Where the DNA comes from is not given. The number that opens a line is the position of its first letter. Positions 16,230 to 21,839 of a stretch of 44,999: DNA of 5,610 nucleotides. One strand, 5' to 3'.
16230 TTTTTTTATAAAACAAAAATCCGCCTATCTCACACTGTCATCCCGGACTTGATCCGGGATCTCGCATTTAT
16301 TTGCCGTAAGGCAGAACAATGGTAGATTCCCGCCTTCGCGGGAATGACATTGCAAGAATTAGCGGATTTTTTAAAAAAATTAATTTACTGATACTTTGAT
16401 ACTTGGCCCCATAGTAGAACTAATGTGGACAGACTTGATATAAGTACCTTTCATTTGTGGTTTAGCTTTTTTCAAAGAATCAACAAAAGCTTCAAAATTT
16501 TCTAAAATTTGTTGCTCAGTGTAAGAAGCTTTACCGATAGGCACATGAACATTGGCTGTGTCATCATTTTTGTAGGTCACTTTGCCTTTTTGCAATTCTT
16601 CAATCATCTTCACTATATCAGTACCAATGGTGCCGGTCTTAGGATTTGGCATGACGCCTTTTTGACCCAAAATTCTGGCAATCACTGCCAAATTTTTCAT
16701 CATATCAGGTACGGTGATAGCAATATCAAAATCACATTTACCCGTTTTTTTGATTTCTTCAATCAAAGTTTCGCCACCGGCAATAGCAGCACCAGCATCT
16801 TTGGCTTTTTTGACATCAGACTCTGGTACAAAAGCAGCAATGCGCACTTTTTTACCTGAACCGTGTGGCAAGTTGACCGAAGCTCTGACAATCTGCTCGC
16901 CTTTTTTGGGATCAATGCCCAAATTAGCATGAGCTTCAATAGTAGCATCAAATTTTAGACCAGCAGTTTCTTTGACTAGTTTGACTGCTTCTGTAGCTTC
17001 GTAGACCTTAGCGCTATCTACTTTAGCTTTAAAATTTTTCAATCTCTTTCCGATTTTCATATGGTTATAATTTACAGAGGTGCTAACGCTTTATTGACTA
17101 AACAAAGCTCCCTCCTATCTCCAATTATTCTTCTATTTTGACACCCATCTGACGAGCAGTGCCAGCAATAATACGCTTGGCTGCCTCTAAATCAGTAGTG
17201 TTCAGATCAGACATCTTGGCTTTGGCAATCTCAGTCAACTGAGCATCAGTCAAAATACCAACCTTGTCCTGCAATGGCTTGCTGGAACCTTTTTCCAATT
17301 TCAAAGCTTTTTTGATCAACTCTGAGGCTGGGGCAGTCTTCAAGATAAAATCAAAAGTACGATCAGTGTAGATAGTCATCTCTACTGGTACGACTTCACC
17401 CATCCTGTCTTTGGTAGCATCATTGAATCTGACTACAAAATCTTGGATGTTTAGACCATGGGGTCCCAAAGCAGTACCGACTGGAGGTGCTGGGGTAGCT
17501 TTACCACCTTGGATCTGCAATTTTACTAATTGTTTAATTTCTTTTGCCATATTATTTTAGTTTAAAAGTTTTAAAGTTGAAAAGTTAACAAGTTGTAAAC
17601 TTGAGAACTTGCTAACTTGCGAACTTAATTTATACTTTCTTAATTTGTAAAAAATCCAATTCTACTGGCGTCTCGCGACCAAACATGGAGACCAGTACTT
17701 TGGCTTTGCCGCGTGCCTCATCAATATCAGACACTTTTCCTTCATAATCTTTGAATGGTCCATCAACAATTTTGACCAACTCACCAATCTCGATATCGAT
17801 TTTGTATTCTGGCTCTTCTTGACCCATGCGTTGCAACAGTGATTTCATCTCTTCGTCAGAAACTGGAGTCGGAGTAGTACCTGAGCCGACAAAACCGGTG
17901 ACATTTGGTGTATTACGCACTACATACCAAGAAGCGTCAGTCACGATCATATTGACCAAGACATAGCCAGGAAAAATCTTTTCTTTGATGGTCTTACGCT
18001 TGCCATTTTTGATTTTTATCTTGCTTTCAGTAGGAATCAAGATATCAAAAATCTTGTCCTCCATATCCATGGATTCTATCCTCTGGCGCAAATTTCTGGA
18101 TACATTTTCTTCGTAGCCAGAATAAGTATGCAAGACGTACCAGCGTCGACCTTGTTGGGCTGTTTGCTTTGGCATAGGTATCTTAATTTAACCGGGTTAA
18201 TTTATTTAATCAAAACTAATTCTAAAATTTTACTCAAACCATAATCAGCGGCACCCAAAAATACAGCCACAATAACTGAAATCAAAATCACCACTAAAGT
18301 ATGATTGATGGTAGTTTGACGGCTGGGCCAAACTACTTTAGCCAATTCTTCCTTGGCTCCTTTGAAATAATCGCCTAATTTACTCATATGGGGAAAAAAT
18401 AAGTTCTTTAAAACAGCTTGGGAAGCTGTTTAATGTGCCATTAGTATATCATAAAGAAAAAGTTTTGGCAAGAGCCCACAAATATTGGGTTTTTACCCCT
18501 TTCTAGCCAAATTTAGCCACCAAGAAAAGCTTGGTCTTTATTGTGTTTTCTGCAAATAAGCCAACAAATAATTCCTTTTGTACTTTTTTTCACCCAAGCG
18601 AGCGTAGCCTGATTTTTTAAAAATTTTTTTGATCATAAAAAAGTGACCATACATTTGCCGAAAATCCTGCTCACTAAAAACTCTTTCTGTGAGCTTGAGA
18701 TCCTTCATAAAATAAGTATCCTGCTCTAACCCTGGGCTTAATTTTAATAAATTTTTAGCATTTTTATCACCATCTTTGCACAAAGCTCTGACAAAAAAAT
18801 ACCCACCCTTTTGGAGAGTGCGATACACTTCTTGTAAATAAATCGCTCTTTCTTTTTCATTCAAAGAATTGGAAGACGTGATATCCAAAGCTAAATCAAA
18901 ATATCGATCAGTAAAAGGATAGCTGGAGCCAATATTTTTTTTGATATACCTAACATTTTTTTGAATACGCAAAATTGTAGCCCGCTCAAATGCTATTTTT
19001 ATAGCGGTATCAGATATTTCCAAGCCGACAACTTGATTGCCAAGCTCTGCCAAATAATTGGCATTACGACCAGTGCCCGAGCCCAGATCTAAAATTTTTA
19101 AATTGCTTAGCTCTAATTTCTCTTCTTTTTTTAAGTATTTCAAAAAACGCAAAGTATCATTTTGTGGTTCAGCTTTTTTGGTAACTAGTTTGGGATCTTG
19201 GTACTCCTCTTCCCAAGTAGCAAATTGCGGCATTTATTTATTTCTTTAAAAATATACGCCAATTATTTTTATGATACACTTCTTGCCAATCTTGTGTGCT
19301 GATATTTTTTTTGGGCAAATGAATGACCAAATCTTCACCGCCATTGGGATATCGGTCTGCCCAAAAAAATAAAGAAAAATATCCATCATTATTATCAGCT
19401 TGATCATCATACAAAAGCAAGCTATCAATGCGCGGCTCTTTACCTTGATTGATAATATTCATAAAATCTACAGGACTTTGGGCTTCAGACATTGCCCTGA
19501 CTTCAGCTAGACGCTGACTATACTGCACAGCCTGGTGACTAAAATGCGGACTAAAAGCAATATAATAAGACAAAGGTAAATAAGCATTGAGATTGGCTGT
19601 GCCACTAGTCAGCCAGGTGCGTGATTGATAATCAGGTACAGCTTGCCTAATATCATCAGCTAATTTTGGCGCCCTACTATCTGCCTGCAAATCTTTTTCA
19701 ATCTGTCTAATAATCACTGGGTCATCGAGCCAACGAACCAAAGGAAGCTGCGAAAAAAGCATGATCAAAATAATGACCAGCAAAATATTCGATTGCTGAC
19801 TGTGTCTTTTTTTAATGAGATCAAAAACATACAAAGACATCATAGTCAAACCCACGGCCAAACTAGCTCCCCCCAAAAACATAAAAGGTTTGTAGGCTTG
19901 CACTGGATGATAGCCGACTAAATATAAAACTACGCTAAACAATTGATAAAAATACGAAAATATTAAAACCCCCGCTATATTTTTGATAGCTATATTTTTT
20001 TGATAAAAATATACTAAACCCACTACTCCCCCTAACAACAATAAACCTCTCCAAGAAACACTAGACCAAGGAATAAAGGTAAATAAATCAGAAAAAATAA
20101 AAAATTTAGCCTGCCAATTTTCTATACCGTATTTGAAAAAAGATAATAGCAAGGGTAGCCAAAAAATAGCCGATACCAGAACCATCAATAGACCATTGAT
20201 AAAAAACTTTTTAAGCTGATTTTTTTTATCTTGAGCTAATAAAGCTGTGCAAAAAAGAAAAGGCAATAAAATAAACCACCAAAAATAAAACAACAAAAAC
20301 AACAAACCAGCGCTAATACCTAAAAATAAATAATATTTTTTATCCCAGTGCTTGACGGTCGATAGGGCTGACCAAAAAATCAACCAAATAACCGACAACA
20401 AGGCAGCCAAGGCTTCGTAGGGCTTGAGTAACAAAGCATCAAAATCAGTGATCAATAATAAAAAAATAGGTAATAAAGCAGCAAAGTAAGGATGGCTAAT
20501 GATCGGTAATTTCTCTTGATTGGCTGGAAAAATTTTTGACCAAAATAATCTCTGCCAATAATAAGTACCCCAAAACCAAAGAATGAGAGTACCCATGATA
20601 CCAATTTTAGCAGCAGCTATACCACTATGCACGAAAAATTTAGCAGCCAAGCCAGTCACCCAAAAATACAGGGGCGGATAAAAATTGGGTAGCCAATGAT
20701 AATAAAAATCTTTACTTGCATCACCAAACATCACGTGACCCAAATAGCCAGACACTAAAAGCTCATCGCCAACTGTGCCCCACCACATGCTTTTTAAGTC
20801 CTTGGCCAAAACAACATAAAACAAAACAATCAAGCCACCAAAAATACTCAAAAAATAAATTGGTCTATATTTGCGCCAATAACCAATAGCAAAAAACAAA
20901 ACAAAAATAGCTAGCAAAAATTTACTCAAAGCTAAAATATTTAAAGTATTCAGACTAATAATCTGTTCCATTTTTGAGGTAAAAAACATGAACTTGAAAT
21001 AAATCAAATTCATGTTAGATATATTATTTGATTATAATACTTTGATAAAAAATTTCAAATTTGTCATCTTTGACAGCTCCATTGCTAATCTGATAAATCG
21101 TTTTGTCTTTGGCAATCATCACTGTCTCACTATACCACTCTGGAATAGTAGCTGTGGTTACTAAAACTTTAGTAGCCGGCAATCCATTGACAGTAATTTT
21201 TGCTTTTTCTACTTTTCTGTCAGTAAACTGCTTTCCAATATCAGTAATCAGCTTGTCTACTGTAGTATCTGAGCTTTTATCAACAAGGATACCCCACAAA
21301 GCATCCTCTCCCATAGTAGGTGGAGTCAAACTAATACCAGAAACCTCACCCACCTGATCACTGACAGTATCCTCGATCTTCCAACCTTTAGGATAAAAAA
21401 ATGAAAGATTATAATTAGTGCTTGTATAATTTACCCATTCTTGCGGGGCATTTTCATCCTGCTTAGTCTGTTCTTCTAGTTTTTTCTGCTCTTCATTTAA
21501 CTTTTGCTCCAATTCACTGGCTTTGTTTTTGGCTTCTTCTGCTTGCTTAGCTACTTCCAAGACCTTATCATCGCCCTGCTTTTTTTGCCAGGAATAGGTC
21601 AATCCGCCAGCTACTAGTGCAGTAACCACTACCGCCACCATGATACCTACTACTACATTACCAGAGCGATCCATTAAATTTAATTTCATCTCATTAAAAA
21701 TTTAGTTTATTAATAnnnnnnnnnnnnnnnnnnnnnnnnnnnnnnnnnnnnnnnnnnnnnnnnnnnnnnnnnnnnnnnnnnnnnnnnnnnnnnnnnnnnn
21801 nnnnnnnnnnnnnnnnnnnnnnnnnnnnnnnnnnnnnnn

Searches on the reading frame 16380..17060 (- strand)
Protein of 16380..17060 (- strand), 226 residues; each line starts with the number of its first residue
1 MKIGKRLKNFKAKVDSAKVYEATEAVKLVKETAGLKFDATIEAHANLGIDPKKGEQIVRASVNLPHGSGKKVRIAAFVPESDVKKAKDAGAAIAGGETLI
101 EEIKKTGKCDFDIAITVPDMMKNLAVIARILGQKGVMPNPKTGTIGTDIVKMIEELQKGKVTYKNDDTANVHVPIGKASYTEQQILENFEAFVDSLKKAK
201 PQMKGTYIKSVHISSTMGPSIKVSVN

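Call 6: search_protein_families(library=pfam, proteins=[window:16380-17060:-], max_evalue=0.01)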
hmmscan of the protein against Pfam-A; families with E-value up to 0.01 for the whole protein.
window:16380-17060:- (226 aa): 1 family
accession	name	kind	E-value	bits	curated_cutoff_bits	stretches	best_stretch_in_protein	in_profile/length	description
PF00687.26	Ribosomal_L1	-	1e-56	192.1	32.2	1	30-219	2-198/198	Ribosomal protein L1p/L10e family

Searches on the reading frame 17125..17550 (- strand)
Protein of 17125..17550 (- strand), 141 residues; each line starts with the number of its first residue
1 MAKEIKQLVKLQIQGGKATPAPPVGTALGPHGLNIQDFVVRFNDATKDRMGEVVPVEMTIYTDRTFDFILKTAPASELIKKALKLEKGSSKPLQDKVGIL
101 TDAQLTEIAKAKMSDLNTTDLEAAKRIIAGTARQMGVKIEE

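Call 7: search_protein_families(library=pfam, proteins=[window:17125-17550:-], max_evalue=0.01)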
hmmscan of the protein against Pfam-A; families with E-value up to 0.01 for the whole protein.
window:17125-17550:- (141 aa): 2 families
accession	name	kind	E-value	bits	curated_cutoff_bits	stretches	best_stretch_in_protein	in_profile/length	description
PF03946.19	Ribosomal_L11_N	-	8.5e-26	89.9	32.9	1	9-66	1-58/58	Ribosomal protein L11, N-terminal domain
PF00298.24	Ribosomal_L11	-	1.2e-24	87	21.4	1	71-139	1-69/69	Ribosomal protein L11, RNA binding domain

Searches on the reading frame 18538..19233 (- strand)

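Call 7: search_protein_families(library=pfam, proteins=[window:18538-19233:-], max_evalue=0.01)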
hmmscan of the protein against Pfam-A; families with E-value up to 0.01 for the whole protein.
window:18538-19233:- (231 aa): 11 families
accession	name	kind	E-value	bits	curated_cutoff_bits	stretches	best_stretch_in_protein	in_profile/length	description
PF08241.18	Methyltransf_11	-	4.3e-16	59.8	21.2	1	48-148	1-95/95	Methyltransferase domain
PF13649.12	Methyltransf_25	-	9.3e-16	58.7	27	1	47-144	1-97/97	Methyltransferase domain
PF13847.12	Methyltransf_31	-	1.1e-15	58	27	1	43-152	3-113/145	Methyltransferase domain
PF08242.18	Methyltransf_12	-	8.9e-10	39.6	30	1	48-146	1-98/98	Methyltransferase domain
PF13489.12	Methyltransf_23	-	1.2e-07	32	27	1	29-159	15-126/164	Methyltransferase domain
PF05724.17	TPMT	-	1.4e-07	31.8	26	1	6-147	5-152/218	Thiopurine S-methyltransferase (TPMT)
PF01209.24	Ubie_methyltran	-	7.1e-06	26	20.1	1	41-148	45-151/233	ubiE/COQ5 methyltransferase family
PF03848.20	TehB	-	4.5e-05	23.4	20.4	1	42-148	29-132/193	Tellurite resistance protein TehB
PF09445.16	Methyltransf_15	-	0.00045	20.3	22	1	46-103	3-60/165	RNA cap guanine-N2 methyltransferase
PF01728.25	FtsJ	-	0.0089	16.4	24.1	0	35-162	13-151/181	FtsJ-like methyltransferase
PF05175.20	MTS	-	0.0095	16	23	0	32-104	25-93/170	Methyltransferase small domain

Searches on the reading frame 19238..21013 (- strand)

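Call 7: search_protein_families(library=pfam, proteins=[window:19238-21013:-], max_evalue=0.01)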
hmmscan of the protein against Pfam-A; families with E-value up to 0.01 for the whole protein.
window:19238-21013:- (591 aa): 2 families
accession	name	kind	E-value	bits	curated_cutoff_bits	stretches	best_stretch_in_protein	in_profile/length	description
PF12250.14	AftA_N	-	4.9e-06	26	26.7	1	198-367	198-369/429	Arabinofuranosyltransferase N terminal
PF12249.13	AftA_C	-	6e-06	26.5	25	1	449-558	35-144/177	Arabinofuranosyltransferase A C terminal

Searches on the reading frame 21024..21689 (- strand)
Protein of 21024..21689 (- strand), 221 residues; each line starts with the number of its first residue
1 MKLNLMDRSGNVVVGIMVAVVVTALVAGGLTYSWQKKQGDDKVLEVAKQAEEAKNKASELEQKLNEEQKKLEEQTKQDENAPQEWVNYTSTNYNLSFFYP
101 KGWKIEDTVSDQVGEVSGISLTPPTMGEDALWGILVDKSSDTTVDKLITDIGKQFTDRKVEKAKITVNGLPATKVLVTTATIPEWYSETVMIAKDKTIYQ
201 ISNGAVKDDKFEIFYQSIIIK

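Call 7: search_protein_families(library=pfam, proteins=[window:21024-21689:-], max_evalue=0.01)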
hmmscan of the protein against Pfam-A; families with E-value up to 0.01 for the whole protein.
window:21024-21689:- (221 aa): 4 families
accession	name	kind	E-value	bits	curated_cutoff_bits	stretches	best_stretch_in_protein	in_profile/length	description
PF18933.6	PsbP_2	-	1.5e-06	28.8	27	1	61-219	19-179/184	PsbP-like protein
PF08286.16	Spc24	-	0.001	19.7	25.3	1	40-106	3-69/109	Spc24 subunit of Ndc80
PF06625.16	DUF1151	-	0.0051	17.3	25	1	43-84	52-93/109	Protein of unknown function (DUF1151)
PF19378.4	DUF5953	-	0.0081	16.4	25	0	15-93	94-171/233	Family of unknown function (DUF5953)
